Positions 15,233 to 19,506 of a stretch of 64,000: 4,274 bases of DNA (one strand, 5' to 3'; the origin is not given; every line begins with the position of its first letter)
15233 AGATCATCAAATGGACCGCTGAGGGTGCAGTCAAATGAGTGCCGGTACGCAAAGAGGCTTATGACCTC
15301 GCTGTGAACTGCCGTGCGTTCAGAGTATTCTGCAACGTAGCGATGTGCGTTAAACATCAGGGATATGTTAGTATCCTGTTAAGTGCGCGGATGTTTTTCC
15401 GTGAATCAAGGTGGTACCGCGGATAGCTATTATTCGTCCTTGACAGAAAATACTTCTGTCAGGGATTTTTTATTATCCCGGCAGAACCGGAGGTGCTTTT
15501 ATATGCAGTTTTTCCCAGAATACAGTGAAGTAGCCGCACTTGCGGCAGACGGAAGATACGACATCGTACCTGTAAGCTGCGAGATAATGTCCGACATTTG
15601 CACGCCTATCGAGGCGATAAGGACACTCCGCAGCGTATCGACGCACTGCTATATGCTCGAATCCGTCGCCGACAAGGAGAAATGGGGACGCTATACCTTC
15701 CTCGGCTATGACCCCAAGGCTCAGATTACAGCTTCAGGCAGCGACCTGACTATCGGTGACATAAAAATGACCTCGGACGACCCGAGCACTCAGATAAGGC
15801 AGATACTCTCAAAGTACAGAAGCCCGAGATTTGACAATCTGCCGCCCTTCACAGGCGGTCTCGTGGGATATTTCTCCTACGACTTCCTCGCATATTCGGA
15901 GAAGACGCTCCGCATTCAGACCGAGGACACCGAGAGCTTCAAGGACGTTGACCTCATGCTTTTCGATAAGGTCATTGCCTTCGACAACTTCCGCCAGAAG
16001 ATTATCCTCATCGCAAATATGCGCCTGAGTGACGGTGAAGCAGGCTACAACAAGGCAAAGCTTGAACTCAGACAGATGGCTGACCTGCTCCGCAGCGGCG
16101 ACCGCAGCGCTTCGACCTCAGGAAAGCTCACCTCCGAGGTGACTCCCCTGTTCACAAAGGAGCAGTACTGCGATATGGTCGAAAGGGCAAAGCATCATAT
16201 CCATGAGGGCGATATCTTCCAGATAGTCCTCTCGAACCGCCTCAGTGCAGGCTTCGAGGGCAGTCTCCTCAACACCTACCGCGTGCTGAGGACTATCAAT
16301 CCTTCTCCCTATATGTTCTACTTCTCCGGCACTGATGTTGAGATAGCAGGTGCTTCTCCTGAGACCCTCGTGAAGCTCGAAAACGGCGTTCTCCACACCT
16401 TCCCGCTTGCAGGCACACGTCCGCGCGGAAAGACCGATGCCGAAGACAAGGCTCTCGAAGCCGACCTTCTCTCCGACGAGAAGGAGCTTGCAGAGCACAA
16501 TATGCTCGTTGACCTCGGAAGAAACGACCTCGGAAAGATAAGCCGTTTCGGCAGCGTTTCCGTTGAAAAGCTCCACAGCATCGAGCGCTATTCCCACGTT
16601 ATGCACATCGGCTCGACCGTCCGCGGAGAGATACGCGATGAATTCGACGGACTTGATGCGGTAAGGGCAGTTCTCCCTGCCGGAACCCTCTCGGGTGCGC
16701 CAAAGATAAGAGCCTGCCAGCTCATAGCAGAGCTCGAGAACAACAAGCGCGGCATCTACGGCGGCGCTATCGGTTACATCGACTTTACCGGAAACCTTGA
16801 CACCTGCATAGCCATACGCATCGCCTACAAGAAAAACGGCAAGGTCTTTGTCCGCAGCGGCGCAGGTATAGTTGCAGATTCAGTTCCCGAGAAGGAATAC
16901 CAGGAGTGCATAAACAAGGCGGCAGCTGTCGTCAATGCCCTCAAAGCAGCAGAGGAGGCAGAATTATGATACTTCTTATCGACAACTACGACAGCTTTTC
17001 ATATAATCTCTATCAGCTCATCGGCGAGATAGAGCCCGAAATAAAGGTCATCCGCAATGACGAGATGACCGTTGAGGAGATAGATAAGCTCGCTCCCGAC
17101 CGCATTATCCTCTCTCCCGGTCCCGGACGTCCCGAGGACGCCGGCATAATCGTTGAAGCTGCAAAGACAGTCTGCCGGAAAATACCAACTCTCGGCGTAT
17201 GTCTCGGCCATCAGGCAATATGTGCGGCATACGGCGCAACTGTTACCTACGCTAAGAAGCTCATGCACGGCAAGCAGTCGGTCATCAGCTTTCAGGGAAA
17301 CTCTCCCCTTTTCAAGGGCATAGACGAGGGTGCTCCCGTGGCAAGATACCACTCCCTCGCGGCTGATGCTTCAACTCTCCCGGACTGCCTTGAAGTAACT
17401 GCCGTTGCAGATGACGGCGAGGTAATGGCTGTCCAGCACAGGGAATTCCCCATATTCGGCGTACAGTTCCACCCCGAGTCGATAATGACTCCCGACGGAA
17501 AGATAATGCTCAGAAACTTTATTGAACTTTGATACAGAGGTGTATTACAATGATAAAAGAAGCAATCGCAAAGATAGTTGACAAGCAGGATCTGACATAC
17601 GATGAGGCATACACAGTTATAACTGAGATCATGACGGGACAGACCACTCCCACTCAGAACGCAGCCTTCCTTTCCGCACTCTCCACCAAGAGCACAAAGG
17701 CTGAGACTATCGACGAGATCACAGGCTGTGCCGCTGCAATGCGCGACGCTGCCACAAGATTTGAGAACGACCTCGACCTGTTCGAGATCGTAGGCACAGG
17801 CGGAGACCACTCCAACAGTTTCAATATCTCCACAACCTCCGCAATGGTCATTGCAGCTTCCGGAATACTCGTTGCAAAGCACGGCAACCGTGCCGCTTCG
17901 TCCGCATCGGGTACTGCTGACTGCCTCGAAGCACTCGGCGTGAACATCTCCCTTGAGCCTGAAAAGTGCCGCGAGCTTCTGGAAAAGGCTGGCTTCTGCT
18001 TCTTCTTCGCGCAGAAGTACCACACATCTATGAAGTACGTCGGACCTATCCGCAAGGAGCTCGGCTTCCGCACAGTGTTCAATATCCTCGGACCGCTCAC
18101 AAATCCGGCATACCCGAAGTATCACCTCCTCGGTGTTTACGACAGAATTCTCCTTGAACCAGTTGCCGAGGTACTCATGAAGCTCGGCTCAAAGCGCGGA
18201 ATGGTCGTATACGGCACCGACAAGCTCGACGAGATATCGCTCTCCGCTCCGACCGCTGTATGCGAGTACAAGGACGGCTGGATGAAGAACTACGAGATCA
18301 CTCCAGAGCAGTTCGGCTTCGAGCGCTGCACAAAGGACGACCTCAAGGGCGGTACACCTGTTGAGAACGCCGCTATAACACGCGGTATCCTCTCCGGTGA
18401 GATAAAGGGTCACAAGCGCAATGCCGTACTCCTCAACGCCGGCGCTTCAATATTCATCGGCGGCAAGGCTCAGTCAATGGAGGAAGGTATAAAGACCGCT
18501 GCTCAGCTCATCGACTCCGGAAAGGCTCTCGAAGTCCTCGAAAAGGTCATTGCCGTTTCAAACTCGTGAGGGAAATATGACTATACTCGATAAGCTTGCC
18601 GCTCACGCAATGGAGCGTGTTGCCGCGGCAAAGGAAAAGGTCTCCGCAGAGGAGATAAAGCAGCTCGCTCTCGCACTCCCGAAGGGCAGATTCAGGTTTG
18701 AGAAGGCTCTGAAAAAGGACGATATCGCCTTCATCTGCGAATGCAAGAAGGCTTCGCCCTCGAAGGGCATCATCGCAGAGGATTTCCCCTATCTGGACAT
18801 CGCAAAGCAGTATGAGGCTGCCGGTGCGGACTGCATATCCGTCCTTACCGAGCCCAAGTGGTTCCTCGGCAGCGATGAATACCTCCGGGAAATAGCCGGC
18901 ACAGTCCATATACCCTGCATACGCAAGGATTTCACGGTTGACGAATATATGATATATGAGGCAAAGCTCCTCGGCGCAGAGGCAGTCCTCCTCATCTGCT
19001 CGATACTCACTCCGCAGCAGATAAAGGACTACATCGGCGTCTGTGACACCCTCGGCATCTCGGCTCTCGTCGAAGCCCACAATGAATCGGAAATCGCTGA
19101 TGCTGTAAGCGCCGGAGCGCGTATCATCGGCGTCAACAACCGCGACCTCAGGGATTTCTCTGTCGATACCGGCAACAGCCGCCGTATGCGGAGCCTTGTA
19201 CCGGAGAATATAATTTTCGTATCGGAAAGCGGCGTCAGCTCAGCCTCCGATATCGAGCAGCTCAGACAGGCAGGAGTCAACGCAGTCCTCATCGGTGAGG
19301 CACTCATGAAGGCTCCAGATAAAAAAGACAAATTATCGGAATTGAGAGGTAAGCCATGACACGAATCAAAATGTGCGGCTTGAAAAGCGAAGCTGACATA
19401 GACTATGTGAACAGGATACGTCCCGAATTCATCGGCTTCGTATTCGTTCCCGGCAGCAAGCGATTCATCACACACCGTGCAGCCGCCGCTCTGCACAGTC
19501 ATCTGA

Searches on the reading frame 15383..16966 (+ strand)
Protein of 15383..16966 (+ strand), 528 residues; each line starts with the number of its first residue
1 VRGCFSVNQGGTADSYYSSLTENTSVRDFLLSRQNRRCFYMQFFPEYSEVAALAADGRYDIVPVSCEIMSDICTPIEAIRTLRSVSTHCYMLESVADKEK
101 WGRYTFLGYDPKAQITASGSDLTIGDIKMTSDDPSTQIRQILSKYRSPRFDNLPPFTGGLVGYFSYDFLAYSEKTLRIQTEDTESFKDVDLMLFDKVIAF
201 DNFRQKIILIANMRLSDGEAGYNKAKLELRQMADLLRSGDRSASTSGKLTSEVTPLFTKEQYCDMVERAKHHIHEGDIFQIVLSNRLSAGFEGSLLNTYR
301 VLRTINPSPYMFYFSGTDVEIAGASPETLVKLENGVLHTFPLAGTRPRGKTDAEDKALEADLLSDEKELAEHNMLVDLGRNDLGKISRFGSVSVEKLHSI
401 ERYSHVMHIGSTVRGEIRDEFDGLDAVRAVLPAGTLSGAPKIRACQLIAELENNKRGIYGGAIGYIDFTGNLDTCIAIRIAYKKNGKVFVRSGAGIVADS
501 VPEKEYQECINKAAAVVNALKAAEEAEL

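Call 67: search_protein_families(library=pfam, proteins=[window:15383-16966:+], max_evalue=0.00001)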
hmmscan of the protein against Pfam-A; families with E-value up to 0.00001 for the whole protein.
window:15383-16966:+ (528 aa): 2 families
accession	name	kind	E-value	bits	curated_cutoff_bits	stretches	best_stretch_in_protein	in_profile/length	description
PF00425.24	Chorismate_bind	-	3.4e-93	312.3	27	1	259-512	2-257/257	chorismate binding enzyme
PF04715.19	Anth_synt_I_N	-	4.5e-30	105.2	23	1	71-208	1-139/140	Anthranilate synthase component I, N terminal region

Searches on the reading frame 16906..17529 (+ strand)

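Call 107: search_protein_families(library=pfam, proteins=[window:16906-17529:+], max_evalue=0.00001)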
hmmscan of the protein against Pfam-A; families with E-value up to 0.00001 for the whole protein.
window:16906-17529:+ (208 aa): 2 families
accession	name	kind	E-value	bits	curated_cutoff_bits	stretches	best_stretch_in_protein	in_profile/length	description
PF00117.34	GATase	-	4.5e-56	190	22.8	1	23-206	1-187/190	Glutamine amidotransferase class-I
PF07722.19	Peptidase_C26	-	5.2e-12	46.4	20.5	1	87-191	100-219/219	Peptidase C26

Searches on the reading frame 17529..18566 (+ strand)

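Call 67: search_protein_families(library=pfam, proteins=[window:17529-18566:+], max_evalue=0.00001)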
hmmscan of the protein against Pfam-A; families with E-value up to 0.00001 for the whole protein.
window:17529-18566:+ (346 aa): 2 families
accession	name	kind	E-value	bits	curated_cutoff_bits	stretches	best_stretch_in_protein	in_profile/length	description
PF00591.27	Glycos_transf_3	-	2.2e-91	306.4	27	1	84-334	4-253/253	Glycosyl transferase family, a/b domain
PF02885.22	Glycos_trans_3N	-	3e-21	75.4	26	1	10-75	1-63/63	Glycosyl transferase family, helical bundle domain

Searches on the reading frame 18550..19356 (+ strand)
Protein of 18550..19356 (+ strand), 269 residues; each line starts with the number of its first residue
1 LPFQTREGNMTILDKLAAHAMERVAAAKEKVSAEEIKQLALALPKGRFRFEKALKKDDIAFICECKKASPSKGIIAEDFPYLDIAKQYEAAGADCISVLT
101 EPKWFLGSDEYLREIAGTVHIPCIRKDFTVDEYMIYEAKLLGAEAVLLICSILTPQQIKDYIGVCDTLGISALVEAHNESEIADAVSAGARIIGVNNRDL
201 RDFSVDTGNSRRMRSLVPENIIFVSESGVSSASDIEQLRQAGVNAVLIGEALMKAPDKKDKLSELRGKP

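Call 67: search_protein_families(library=pfam, proteins=[window:18550-19356:+], max_evalue=0.00001)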
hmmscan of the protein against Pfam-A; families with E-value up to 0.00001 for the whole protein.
window:18550-19356:+ (269 aa): 1 family
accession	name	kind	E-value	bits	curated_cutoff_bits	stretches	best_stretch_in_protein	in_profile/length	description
PF00218.27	IGPS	-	2.1e-81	273.3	27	1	13-265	1-254/254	Indole-3-glycerol phosphate synthase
